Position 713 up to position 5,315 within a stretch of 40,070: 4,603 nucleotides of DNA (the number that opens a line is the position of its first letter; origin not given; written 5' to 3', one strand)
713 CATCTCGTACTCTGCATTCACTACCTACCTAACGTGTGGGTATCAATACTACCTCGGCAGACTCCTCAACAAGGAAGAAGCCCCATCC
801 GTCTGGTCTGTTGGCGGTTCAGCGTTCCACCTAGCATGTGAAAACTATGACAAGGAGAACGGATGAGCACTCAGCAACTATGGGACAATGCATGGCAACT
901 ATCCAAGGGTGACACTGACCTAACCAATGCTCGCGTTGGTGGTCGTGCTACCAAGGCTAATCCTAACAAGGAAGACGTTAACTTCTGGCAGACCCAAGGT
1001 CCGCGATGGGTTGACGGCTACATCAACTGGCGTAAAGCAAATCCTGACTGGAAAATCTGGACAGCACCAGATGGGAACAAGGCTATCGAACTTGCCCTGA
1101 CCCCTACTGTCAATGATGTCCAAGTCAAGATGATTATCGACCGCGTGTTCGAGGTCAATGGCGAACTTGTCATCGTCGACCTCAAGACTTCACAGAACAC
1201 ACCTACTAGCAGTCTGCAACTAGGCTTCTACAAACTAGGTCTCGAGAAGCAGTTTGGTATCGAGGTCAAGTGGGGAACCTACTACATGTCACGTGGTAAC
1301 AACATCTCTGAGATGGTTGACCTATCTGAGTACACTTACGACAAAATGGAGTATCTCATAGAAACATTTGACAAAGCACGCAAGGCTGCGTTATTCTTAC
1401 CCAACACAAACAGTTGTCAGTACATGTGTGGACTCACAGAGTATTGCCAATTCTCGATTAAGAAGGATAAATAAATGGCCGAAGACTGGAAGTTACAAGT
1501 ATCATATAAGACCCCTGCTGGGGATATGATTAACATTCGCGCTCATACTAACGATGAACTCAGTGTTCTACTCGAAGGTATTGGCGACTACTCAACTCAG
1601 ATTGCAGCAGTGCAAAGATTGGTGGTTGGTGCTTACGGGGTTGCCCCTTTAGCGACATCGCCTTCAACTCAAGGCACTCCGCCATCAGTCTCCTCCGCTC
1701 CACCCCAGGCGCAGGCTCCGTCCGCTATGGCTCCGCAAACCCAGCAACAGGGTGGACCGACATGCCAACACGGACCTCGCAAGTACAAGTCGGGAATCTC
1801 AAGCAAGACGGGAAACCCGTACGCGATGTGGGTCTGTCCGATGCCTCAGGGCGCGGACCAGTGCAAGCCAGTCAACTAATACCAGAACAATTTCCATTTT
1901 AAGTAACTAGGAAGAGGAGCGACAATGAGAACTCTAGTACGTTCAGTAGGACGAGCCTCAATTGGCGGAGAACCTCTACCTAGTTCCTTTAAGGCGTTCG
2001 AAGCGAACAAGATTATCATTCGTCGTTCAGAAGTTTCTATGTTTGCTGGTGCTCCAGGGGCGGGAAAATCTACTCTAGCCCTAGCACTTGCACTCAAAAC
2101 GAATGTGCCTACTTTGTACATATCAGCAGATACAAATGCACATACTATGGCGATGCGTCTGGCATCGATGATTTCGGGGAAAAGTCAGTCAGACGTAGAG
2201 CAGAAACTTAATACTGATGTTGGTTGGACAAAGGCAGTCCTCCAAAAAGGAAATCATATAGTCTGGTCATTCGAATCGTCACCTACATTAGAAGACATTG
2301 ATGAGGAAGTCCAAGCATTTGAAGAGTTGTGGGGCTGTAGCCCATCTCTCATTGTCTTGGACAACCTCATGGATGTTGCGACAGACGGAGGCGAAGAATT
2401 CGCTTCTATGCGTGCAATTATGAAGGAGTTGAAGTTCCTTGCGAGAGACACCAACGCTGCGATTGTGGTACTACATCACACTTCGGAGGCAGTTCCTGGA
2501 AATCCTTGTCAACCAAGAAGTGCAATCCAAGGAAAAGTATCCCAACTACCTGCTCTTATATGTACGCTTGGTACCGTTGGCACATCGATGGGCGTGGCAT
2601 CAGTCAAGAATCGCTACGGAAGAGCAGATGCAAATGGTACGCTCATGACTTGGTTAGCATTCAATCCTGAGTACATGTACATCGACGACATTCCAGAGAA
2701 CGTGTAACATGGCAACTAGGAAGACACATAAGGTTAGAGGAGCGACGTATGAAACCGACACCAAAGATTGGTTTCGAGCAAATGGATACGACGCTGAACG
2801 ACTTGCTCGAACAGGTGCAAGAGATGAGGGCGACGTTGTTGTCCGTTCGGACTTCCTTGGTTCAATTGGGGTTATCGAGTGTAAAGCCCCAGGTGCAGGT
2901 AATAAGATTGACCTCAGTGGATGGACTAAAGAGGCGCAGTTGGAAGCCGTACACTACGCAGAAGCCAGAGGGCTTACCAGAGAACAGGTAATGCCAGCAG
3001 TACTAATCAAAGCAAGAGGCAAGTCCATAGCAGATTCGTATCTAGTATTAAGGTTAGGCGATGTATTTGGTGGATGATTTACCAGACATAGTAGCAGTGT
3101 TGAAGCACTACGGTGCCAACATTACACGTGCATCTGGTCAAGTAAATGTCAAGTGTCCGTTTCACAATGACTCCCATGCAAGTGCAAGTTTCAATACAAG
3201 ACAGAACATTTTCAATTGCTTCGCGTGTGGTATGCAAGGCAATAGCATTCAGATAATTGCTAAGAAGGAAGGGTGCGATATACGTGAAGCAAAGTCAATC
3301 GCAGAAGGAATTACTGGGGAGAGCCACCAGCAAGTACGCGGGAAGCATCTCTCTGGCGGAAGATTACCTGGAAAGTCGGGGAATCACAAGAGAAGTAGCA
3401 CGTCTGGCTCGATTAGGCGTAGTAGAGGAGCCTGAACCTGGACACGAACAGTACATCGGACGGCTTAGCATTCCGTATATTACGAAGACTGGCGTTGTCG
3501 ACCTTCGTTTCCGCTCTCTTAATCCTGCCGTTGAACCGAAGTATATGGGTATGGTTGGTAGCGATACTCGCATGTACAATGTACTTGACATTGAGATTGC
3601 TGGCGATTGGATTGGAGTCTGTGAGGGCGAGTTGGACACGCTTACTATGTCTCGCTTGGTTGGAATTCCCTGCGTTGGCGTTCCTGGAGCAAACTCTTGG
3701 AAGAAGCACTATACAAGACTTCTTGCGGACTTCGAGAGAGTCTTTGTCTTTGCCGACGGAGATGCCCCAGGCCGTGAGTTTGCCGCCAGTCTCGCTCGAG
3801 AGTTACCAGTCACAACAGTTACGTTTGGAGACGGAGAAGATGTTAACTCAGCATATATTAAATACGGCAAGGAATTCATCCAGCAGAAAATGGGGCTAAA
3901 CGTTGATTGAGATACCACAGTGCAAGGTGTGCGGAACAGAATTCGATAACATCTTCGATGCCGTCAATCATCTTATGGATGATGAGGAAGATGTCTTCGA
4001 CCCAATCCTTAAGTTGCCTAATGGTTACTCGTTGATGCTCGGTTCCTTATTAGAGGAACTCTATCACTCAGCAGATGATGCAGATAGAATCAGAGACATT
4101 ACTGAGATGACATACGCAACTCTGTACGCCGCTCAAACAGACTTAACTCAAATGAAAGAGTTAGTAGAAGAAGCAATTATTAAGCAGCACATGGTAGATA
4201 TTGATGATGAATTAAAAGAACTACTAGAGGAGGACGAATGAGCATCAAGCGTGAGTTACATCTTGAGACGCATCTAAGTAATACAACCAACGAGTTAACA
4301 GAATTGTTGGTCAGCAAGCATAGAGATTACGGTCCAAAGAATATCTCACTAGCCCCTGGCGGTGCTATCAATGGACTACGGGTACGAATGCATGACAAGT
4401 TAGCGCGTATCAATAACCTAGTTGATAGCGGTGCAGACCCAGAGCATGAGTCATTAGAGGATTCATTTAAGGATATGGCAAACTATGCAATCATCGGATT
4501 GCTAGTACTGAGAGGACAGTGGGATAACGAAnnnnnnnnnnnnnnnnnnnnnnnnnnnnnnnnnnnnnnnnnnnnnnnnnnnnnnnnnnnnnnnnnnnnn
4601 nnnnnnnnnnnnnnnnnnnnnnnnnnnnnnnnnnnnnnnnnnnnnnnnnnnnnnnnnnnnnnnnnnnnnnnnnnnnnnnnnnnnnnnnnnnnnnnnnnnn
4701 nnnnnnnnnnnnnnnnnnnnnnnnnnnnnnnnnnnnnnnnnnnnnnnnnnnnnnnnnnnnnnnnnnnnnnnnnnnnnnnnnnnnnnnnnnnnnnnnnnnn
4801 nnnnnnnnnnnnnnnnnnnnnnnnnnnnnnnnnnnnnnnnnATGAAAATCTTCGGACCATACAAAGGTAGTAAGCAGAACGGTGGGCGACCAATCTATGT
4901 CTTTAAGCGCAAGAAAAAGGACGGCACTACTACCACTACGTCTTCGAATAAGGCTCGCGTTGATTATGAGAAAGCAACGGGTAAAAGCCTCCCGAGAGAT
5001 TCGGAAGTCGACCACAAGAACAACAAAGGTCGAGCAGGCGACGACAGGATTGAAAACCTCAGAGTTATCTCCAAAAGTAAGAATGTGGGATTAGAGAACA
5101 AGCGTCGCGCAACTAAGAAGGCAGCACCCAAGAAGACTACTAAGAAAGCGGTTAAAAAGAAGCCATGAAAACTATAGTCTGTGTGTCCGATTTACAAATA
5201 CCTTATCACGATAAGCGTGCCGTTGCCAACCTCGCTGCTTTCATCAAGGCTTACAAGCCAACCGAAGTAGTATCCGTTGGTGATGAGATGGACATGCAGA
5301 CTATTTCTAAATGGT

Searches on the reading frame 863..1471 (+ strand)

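Call 22: search_protein_families(library=pfam, proteins=[window:863-1471:+], max_evalue=0.01)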
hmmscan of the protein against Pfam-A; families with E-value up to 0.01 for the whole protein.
window:863-1471:+ (203 aa): 2 families
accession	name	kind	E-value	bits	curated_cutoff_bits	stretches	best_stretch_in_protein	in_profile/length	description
PF12705.13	PDDEXK_1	-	2.7e-09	37.8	22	1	41-196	88-247/247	PD-(D/E)XK nuclease superfamily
PF01930.23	Cas_Cas4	-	7.2e-07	29.9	22.7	1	89-196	53-159/160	Domain of unknown function DUF83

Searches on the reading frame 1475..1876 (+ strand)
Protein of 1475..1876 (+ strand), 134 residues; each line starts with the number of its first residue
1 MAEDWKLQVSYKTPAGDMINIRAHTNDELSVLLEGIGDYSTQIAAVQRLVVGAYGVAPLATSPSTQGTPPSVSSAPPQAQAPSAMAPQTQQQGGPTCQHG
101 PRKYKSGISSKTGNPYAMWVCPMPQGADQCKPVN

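Call 71: search_protein_families(library=pfam, proteins=[window:1475-1876:+], max_evalue=0.01)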
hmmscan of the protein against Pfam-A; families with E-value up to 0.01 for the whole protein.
window:1475-1876:+ (134 aa): 1 family
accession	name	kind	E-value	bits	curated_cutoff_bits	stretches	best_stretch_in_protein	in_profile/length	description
PF25690.1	Phage_gp49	-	4.8e-11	43.5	27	1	54-132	109-184/191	Mycobacteriophage L5/D29 gene 49 protein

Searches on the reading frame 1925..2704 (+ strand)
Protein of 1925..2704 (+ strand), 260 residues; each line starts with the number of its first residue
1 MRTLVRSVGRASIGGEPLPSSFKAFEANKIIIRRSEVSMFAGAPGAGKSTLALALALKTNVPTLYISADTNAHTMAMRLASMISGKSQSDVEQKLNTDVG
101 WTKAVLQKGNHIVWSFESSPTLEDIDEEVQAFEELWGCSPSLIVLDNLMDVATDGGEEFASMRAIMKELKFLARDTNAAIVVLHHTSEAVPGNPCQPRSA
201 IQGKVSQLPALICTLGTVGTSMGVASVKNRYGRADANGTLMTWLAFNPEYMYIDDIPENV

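Call 22: search_protein_families(library=pfam, proteins=[window:1925-2704:+], max_evalue=0.01)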
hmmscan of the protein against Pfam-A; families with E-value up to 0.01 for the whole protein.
window:1925-2704:+ (260 aa): 9 families
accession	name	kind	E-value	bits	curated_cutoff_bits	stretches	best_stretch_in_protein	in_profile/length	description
PF13481.12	AAA_25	-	1.4e-15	57.9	27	1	31-187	29-191/195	AAA domain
PF03796.21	DnaB_C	-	7.8e-10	39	27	1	19-187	3-179/255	DnaB-like helicase C terminal domain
PF00004.35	AAA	-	5.1e-05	24.2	21.2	1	39-177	2-97/131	ATPase family associated with various cellular activities (AAA)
PF13671.12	AAA_33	-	0.0021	18.8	27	1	39-113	3-74/143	AAA domain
PF06745.19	ATPase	-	0.0027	17.6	26.6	1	33-178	17-156/231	KaiC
PF03193.22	RsgA_GTPase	-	0.0045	17.3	30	1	35-72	106-143/174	RsgA GTPase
PF00005.33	ABC_tran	-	0.006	17.6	25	0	32-79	8-52/137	ABC transporter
PF20720.3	nSTAND3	-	0.0073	16.5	27.2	0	23-58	5-40/155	Novel STAND NTPase 3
PF13238.12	AAA_18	-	0.0085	17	29.4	0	40-132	3-62/128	AAA domain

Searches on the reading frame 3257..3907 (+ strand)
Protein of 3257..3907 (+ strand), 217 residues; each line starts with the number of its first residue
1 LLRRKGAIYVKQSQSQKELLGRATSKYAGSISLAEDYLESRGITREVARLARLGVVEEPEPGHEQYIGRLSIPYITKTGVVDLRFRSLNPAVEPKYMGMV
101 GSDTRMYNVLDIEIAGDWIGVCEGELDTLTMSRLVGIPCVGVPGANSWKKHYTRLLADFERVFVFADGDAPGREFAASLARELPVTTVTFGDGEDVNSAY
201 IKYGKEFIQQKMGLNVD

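Call 71: search_protein_families(library=pfam, proteins=[window:3257-3907:+], max_evalue=0.01)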
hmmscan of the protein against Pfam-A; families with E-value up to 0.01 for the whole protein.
window:3257-3907:+ (217 aa): 2 families
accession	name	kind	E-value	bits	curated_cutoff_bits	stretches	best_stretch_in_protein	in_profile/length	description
PF13155.12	Toprim_2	-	1.6e-05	25.6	22.1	1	121-198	2-86/88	Toprim-like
PF13362.12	Toprim_3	-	0.0016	19.3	27.2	1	119-205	2-94/95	Toprim domain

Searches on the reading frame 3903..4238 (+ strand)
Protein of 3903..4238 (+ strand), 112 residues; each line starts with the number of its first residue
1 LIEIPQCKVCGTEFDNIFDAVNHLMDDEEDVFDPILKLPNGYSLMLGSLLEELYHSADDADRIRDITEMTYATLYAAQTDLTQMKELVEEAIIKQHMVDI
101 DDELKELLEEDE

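Call 71: search_protein_families(library=pfam, proteins=[window:3903-4238:+], max_evalue=0.01)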
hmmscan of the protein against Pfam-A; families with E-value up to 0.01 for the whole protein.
window:3903-4238:+ (112 aa): 1 family
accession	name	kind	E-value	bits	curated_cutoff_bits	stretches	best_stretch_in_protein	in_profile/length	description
PF24446.1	DUF7565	-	0.0066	17.3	27.1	0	6-27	31-52/92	Family of unknown function (DUF7565)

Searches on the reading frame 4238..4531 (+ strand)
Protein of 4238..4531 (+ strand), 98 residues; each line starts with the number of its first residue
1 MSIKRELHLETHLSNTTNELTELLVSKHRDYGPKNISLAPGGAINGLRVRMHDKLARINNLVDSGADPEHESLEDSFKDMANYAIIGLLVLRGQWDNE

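Call 71: search_protein_families(library=pfam, proteins=[window:4238-4531:+], max_evalue=0.01)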
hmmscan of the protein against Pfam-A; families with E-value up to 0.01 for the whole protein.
window:4238-4531:+ (98 aa): 1 family
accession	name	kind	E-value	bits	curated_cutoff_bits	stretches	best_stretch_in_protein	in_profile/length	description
PF07659.16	DUF1599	-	2.1e-07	31.6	25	1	50-90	16-60/61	Nucleotide modification associated domain 1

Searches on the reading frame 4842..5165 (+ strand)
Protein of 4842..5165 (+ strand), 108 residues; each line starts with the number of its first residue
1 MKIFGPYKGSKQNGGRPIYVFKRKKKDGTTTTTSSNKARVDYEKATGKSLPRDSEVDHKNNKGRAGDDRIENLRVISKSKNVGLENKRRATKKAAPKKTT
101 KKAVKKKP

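Call 71: search_protein_families(library=pfam, proteins=[window:4842-5165:+], max_evalue=0.01)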
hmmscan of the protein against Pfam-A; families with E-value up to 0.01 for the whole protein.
window:4842-5165:+ (108 aa): 1 family
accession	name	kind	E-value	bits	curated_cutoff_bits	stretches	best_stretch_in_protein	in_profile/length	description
PF13392.12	HNH_3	-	2.1e-06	27.7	24.8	1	39-81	5-44/46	HNH endonuclease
